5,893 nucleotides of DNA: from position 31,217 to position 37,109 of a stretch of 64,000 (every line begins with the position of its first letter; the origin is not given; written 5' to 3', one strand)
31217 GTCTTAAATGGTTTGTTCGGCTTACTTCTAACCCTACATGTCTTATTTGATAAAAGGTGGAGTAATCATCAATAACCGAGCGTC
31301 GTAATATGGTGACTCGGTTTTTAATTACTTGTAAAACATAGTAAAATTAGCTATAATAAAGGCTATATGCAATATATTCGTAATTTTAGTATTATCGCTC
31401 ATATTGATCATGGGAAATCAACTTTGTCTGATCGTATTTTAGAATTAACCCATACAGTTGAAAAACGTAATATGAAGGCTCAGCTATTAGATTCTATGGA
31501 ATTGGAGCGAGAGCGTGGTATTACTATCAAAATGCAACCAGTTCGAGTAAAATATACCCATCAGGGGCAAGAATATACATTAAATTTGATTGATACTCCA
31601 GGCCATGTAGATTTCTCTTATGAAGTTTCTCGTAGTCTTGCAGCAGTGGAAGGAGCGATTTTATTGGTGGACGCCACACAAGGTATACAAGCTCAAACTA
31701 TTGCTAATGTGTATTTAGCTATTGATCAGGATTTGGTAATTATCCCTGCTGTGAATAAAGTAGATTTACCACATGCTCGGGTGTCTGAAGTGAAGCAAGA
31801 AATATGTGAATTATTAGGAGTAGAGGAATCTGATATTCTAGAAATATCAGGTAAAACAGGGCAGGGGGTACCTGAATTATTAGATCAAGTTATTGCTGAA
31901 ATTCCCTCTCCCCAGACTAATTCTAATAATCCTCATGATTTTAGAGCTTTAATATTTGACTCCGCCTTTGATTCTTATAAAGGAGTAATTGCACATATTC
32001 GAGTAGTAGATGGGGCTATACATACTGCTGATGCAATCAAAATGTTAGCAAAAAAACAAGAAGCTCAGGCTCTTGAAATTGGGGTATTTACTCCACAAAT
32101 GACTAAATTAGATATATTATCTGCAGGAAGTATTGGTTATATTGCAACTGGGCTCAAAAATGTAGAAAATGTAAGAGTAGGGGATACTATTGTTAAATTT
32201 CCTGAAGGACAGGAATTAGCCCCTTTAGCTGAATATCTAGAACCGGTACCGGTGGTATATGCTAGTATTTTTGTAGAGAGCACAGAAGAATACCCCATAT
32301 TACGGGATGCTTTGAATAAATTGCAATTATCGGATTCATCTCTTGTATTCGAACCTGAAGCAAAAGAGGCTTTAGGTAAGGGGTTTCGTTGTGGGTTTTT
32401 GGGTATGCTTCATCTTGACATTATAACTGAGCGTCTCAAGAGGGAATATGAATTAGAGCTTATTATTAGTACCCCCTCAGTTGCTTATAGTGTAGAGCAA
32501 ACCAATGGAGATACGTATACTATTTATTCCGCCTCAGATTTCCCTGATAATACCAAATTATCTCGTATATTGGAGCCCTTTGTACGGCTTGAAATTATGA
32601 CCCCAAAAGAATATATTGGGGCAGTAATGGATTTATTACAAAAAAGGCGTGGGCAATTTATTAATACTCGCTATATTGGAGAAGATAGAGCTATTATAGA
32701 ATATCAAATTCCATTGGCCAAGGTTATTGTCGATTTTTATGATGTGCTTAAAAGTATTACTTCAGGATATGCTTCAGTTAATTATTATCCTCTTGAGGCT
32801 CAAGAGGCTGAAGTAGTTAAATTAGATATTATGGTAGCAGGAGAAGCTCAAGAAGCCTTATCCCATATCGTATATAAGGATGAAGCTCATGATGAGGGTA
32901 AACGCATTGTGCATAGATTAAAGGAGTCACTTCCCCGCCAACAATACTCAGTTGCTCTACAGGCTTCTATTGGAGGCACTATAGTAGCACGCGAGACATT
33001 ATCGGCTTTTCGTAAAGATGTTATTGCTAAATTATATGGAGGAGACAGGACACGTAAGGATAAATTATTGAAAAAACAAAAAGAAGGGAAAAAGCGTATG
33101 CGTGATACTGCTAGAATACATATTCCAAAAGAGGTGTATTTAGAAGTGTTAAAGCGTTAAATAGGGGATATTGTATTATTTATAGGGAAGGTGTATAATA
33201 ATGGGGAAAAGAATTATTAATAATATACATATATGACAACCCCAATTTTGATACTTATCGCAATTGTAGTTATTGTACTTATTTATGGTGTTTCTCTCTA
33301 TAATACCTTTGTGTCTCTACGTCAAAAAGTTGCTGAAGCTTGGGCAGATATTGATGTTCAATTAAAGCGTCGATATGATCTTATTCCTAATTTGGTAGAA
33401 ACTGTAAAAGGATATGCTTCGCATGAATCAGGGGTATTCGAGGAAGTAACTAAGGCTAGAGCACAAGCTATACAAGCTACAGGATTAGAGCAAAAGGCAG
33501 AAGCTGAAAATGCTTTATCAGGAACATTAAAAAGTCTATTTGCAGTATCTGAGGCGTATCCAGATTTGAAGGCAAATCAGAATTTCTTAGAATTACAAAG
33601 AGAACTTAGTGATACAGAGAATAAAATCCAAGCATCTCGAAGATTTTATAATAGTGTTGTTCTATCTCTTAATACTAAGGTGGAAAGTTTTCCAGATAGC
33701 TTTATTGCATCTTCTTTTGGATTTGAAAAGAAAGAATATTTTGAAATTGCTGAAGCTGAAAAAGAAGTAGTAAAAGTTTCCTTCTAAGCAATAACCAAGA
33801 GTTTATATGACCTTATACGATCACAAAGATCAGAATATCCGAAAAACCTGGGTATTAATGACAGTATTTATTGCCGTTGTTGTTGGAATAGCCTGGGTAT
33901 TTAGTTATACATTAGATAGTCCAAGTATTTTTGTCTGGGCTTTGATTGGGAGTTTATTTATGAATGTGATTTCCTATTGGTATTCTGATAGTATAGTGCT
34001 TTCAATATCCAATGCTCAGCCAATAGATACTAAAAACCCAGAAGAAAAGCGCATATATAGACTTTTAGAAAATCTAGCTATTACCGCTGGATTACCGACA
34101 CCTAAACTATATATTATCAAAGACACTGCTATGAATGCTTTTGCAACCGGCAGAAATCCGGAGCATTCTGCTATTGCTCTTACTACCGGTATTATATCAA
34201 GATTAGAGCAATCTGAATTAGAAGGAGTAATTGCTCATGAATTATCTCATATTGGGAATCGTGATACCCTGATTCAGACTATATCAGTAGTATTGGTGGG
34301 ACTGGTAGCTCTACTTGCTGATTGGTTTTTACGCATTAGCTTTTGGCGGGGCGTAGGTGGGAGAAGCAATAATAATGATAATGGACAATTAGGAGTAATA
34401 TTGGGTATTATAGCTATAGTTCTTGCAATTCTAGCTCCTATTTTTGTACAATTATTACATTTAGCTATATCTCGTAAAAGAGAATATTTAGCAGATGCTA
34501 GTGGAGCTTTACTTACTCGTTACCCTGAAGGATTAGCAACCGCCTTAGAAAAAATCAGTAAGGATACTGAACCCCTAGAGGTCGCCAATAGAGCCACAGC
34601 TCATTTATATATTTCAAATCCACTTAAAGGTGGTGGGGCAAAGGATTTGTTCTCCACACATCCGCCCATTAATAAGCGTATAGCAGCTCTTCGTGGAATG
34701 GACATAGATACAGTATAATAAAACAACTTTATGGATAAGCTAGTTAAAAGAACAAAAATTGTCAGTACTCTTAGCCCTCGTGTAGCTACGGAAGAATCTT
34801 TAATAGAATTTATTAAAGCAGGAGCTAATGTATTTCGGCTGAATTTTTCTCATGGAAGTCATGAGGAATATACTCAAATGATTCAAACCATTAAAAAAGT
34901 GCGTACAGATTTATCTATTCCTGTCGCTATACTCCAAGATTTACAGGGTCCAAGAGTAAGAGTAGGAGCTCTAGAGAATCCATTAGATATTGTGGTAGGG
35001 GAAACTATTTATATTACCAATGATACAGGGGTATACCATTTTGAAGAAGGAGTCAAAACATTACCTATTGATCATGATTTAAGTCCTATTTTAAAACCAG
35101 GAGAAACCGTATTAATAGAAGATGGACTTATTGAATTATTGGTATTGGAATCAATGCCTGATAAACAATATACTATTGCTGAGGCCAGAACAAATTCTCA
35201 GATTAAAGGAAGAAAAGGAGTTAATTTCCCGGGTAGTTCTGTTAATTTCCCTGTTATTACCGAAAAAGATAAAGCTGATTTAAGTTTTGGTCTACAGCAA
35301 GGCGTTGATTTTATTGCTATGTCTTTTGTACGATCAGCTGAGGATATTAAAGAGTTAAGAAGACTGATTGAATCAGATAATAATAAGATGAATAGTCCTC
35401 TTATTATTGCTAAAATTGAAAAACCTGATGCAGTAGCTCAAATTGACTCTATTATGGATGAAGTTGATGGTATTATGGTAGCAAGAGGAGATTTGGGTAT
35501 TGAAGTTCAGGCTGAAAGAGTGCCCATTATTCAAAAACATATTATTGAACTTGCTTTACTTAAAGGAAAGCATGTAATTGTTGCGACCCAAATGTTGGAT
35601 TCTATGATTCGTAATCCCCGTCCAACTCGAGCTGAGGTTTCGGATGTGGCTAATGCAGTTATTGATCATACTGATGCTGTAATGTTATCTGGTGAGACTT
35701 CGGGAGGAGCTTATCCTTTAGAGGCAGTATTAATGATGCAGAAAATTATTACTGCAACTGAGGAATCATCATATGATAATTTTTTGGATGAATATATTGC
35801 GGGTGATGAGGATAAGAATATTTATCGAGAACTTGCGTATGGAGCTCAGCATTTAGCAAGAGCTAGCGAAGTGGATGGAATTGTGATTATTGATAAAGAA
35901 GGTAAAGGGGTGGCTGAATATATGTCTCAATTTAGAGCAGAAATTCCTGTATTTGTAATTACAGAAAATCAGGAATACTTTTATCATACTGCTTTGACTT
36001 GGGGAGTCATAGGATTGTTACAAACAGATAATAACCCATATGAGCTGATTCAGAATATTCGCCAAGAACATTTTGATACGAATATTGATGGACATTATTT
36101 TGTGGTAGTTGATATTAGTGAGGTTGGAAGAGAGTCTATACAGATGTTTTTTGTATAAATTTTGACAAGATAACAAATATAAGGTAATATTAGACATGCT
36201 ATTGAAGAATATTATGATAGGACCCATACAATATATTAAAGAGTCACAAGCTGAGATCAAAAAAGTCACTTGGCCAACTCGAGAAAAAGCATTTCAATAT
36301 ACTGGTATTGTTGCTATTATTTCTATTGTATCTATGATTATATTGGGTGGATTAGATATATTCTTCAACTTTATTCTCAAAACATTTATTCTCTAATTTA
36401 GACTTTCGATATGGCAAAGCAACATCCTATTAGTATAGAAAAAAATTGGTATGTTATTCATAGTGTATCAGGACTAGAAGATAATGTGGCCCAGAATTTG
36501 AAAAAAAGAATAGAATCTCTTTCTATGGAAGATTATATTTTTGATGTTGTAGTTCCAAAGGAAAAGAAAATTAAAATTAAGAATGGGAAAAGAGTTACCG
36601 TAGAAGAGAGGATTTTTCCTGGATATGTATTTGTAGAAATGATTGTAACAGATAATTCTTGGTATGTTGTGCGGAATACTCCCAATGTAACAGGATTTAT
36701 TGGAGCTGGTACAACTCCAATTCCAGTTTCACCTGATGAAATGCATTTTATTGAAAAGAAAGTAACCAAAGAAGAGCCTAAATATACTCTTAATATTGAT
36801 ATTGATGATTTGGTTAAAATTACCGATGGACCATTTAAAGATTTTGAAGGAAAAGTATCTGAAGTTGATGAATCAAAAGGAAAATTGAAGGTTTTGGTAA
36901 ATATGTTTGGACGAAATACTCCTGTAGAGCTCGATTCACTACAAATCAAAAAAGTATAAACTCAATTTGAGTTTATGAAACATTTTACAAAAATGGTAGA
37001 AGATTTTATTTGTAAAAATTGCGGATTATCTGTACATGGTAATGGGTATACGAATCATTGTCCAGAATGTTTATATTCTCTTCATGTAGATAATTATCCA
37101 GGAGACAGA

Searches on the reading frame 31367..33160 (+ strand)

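Call 62: search_protein_families(library=pfam, proteins=[window:31367-33160:+], max_evalue=0.0001)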
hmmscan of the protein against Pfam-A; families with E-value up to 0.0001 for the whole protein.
window:31367-33160:+ (597 aa): 6 families
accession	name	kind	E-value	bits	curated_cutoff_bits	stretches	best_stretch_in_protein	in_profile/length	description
PF00009.33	GTP_EFTU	-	2.4e-56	190.7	26.5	1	4-181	3-188/188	Elongation factor Tu GTP binding domain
PF06421.17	LepA_C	-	6.5e-40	136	29.7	1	491-596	2-107/107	GTP-binding protein LepA C-terminus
PF00679.30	EFG_C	-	1.6e-23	83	27.9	1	400-485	1-85/89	Elongation factor G C-terminus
PF03144.31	GTP_EFTU_D2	-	1.8e-08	35.1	30.3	1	206-275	1-72/73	Elongation factor Tu domain 2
PF14492.12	EFG_III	-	1.1e-07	32.2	27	1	293-367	2-73/75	Elongation Factor G, domain III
PF00071.28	Ras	-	2.7e-05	24.3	21.6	1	48-179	26-160/162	Ras family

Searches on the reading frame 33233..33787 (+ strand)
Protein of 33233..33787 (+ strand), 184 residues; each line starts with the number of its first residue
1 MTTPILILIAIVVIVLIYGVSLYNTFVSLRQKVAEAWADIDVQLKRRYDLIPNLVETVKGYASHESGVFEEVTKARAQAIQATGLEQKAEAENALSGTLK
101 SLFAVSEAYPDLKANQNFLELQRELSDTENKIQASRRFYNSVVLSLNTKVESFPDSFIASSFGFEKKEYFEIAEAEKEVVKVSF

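Call 63: search_protein_families(library=pfam, proteins=[window:33233-33787:+], max_evalue=0.0001)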
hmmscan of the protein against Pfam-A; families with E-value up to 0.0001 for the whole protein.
window:33233-33787:+ (184 aa): 1 family
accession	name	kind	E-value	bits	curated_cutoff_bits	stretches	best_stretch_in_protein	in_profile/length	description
PF04011.17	LemA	-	2.3e-63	212.9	26.2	1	36-184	1-149/149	LemA family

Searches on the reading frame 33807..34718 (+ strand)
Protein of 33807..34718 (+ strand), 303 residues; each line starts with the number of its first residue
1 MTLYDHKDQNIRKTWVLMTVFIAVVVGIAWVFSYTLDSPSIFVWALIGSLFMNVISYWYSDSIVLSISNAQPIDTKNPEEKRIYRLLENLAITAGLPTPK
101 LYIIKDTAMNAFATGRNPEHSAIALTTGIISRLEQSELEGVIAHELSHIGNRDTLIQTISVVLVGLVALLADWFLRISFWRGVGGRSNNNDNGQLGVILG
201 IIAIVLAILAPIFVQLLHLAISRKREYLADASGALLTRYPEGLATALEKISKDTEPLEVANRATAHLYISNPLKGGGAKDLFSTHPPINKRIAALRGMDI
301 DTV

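Call 63: search_protein_families(library=pfam, proteins=[window:33807-34718:+], max_evalue=0.0001)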
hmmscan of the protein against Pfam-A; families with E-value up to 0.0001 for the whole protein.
window:33807-34718:+ (303 aa): 1 family
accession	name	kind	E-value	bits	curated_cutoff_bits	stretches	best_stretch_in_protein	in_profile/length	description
PF01435.24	Peptidase_M48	-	4.8e-34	118.2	20.3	1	79-298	3-185/186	Peptidase family M48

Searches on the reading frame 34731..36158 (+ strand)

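Call 63: search_protein_families(library=pfam, proteins=[window:34731-36158:+], max_evalue=0.0001)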
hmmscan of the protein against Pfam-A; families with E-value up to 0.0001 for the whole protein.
window:34731-36158:+ (475 aa): 2 families
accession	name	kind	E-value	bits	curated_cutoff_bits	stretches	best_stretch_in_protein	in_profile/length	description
PF00224.27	PK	-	3.2e-111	372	30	1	6-333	2-328/328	Pyruvate kinase, barrel domain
PF02887.21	PK_C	-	6.4e-06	26.7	28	1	368-442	3-77/114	Pyruvate kinase, alpha/beta domain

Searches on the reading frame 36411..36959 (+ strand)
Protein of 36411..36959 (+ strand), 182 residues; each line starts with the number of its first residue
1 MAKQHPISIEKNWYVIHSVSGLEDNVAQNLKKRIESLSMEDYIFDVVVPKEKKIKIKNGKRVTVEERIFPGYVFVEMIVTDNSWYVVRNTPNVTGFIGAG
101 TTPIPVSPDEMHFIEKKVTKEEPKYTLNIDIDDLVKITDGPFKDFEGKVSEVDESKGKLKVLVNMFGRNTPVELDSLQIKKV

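Call 63: search_protein_families(library=pfam, proteins=[window:36411-36959:+], max_evalue=0.0001)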
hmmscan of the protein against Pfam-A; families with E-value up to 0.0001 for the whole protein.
window:36411-36959:+ (182 aa): 2 families
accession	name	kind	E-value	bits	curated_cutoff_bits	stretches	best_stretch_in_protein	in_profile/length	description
PF02357.24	NusG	-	8.9e-28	97.1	22.2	1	11-113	1-91/93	Transcription termination factor nusG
PF00467.35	KOW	-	8e-08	32.3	22.3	1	132-163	2-31/32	KOW motif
